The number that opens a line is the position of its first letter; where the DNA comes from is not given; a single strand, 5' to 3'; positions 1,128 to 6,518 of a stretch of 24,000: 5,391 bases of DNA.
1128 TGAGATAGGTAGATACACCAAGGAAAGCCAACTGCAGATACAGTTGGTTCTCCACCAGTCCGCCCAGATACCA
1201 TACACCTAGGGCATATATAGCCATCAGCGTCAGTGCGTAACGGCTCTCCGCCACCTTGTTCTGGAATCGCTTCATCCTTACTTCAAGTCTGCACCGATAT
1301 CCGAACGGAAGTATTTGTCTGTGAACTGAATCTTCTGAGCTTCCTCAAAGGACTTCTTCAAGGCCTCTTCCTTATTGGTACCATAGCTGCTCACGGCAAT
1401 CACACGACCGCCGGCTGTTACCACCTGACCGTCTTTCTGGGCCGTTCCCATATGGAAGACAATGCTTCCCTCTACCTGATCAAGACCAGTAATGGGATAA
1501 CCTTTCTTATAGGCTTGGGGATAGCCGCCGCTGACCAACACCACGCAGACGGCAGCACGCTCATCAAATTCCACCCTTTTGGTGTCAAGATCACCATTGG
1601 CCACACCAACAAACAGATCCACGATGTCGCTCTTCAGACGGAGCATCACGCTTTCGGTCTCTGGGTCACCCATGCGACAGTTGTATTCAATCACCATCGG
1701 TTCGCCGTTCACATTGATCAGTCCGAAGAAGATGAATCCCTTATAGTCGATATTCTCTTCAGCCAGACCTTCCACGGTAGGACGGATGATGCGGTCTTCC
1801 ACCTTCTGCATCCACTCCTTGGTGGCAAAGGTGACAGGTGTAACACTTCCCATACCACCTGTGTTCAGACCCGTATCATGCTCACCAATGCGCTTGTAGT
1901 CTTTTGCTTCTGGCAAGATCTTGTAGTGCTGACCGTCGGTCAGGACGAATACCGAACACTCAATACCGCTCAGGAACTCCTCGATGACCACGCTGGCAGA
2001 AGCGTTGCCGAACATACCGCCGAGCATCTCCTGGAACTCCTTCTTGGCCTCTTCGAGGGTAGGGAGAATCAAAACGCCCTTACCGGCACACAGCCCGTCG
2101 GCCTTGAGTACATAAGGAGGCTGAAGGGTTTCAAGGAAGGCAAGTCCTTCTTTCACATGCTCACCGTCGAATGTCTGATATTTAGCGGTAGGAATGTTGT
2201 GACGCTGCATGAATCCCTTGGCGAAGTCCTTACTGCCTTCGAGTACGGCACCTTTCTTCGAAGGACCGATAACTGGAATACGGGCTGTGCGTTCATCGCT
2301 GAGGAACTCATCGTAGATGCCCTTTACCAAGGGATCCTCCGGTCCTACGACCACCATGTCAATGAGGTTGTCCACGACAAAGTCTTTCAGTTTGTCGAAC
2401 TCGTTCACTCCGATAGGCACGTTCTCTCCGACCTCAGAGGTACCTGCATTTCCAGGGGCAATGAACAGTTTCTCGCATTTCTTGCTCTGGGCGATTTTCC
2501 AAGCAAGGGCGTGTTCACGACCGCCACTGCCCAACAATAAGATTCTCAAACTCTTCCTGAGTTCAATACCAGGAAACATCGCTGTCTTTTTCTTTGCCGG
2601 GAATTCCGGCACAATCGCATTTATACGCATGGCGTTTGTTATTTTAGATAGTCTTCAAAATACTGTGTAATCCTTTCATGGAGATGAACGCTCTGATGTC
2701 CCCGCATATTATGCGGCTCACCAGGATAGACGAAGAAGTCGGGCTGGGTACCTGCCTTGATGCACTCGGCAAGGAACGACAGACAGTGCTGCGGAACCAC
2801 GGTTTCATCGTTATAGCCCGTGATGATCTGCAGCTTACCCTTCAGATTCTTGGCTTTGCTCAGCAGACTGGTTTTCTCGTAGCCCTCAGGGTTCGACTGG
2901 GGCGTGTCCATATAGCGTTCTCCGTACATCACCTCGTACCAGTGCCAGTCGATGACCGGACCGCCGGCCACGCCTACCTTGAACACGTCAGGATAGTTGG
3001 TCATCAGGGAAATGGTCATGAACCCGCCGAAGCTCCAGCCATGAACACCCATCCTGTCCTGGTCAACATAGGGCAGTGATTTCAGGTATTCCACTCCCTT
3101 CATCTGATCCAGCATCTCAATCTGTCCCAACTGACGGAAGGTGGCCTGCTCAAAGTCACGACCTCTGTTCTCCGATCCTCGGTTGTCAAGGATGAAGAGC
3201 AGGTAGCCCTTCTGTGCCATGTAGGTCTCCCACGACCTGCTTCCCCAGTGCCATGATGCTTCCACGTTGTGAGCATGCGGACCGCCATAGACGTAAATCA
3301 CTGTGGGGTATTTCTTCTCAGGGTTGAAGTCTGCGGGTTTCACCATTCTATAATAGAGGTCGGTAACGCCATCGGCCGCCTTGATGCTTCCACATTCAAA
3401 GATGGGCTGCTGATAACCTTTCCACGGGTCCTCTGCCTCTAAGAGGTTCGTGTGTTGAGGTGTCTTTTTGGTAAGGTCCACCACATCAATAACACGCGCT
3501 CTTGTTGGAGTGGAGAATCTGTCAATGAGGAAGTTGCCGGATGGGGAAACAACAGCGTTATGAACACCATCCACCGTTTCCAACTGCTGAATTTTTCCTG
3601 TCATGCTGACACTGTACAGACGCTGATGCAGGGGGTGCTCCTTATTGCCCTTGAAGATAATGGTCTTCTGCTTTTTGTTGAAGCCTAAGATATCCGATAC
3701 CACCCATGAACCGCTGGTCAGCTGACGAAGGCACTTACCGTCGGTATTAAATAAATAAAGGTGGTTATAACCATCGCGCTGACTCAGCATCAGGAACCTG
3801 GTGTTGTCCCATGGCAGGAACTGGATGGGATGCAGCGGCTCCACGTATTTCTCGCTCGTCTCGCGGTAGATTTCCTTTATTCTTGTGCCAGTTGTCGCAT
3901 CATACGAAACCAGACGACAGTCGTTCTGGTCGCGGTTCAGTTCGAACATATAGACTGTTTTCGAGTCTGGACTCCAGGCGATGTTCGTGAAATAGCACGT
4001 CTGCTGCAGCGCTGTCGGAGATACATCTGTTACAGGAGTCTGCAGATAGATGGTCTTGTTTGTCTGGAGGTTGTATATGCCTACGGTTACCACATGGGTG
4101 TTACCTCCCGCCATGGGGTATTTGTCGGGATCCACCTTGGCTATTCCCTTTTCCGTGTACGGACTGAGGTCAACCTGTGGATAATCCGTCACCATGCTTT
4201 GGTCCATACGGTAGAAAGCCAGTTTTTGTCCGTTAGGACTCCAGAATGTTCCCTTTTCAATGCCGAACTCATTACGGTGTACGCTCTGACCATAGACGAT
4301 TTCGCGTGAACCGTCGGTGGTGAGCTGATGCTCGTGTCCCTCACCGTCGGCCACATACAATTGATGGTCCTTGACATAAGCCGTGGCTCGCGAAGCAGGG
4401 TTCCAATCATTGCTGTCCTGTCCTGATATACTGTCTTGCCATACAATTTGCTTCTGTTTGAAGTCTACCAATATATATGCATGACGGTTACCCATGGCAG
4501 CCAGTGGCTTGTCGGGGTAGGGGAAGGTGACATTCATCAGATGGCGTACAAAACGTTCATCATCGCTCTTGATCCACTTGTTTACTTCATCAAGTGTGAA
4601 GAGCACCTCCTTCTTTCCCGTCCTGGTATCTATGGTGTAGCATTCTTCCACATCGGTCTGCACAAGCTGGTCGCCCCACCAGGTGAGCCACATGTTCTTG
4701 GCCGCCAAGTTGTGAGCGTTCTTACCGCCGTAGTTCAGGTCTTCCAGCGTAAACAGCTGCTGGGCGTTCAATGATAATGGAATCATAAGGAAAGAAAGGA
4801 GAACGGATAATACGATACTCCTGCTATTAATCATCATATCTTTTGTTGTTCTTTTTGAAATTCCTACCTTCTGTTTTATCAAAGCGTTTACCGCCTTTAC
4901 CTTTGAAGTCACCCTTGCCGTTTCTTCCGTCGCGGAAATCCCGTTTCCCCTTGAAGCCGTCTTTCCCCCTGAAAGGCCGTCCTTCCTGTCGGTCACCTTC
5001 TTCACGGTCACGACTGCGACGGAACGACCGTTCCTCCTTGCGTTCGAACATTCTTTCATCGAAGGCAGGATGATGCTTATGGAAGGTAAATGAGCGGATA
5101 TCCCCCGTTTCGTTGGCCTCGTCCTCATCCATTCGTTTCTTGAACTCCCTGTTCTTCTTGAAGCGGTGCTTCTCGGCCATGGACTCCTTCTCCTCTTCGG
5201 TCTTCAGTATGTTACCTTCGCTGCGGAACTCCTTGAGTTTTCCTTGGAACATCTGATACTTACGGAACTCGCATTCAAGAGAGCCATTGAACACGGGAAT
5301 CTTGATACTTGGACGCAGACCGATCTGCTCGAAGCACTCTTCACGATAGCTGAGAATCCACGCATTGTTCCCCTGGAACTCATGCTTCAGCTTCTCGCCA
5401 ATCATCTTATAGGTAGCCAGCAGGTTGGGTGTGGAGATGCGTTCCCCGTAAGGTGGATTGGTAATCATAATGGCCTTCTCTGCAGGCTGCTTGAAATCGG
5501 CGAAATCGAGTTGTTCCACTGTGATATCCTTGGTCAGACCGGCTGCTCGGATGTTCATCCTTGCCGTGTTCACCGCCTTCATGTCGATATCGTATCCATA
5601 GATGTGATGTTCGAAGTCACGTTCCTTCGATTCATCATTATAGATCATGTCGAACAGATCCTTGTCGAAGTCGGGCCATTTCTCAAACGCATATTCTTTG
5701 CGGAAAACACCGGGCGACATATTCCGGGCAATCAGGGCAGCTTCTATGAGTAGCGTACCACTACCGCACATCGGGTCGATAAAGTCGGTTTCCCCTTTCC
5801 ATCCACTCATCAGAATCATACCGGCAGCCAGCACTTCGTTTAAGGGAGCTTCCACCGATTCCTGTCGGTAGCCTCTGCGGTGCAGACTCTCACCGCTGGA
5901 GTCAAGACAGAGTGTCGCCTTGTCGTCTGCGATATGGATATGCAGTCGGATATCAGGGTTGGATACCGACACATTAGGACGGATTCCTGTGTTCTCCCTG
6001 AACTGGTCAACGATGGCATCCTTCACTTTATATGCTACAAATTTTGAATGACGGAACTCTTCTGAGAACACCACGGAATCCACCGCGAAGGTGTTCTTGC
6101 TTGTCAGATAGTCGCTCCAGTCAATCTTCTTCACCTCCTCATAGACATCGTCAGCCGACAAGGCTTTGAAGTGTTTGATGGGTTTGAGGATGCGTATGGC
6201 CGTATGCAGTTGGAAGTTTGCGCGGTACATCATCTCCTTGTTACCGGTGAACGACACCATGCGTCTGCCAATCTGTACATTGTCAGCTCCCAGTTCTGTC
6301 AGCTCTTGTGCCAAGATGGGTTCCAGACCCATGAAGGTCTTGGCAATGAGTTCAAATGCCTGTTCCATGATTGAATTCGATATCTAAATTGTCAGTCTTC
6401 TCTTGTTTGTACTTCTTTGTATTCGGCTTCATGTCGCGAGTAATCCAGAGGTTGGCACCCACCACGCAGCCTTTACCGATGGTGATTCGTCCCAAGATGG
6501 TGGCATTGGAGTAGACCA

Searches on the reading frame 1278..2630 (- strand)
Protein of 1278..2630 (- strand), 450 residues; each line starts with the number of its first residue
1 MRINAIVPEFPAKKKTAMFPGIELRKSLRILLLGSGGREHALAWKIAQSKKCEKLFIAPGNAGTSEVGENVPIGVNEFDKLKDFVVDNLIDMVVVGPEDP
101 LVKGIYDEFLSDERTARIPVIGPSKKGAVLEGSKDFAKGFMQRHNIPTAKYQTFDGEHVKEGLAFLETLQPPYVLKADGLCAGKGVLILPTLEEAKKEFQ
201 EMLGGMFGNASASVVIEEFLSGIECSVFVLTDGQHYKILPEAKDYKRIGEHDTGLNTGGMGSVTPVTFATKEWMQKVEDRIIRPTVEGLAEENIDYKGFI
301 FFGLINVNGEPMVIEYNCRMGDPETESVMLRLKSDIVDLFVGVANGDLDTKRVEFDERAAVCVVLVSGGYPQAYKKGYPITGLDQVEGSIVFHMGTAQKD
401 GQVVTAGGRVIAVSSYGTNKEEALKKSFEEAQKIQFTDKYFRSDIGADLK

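Call 105: search_protein_families(library=pfam, proteins=[window:1278-2630:-], max_evalue=0.001)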
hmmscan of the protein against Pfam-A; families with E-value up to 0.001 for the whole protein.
window:1278-2630:- (450 aa): 4 families
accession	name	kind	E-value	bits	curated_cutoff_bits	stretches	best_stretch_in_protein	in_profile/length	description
PF01071.24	GARS_A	-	1.3e-65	221.3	27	1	132-325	1-194/194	Phosphoribosylglycinamide synthetase, ATP-grasp (A) domain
PF02844.21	GARS_N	-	5.8e-36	123.7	29.5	1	29-131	2-100/100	Phosphoribosylglycinamide synthetase, N domain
PF02843.22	GARS_C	-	8.3e-30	103.4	34.8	1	360-447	1-91/92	Phosphoribosylglycinamide synthetase, C domain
PF02655.19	ATP-grasp_3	-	2.1e-05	25.1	23.2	1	170-320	31-157/160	ATP-grasp domain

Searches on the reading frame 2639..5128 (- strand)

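Call 105: search_protein_families(library=pfam, proteins=[window:2639-5128:-], max_evalue=0.001)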
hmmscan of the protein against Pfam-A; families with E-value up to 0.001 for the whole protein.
window:2639-5128:- (829 aa): 7 families
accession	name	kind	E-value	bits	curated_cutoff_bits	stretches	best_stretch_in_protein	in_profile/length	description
PF00930.27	DPPIV_N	-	6.2e-79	265.7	22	1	217-542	24-351/354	Dipeptidyl peptidase IV (DPP IV) N-terminal region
PF00326.27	Peptidase_S9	-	8.8e-51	172.8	22.6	1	632-829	4-211/213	Prolyl oligopeptidase family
PF07676.18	PD40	-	9.6e-07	29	20.9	0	286-307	6-27/38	WD40-like Beta Propeller Repeat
PF01738.24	DLH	-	4.9e-06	26.7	21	1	637-807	37-187/217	Dienelactone hydrolase family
PF08840.17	BAAT_C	-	3.5e-05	24.4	20.9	1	677-724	8-55/210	BAAT / Acyl-CoA thioester hydrolase C terminal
PF02129.25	Peptidase_S15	-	0.00019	21.6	23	1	586-739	1-142/262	X-Pro dipeptidyl-peptidase (S15 family)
PF05448.18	AXE1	-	0.00062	19.1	21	0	672-708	157-193/321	Acetyl xylan esterase (AXE1)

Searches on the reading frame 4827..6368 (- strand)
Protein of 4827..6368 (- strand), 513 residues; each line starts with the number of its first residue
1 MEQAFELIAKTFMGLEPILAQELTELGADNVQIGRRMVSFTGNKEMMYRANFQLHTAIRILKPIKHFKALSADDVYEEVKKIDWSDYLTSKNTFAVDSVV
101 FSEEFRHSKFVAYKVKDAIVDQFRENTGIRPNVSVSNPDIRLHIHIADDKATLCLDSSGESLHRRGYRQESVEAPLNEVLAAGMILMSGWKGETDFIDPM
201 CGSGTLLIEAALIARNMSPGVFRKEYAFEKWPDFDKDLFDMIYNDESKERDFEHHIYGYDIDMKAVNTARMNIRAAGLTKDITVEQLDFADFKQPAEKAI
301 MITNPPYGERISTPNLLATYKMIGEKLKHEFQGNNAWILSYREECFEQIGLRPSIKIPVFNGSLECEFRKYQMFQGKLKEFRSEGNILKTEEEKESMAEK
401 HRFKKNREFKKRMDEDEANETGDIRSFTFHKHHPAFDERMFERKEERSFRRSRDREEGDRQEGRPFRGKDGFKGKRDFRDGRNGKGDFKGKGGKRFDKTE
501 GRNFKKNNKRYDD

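Call 105: search_protein_families(library=pfam, proteins=[window:4827-6368:-], max_evalue=0.001)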
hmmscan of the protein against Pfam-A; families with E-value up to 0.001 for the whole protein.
window:4827-6368:- (513 aa): 6 families
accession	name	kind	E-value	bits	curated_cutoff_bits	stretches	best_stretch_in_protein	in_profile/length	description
PF01170.24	UPF0020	-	5.6e-46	157.2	22.3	1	165-368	1-195/197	RMKL-like, methyltransferase domain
PF02926.22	THUMP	-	8.4e-23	81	20.6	1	71-156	3-84/84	THUMP domain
PF22020.1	RlmL_1st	-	1.2e-17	64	27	1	6-61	1-55/55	RlmL ferredoxin-like domain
PF05175.20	MTS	-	7.2e-06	26.2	23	1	252-335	54-135/170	Methyltransferase small domain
PF02384.22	N6_Mtase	-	1.6e-05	24.9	20.4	1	194-340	48-168/311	N-6 DNA Methylase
PF13847.12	Methyltransf_31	-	0.0001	22.5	27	0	252-294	27-68/145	Methyltransferase domain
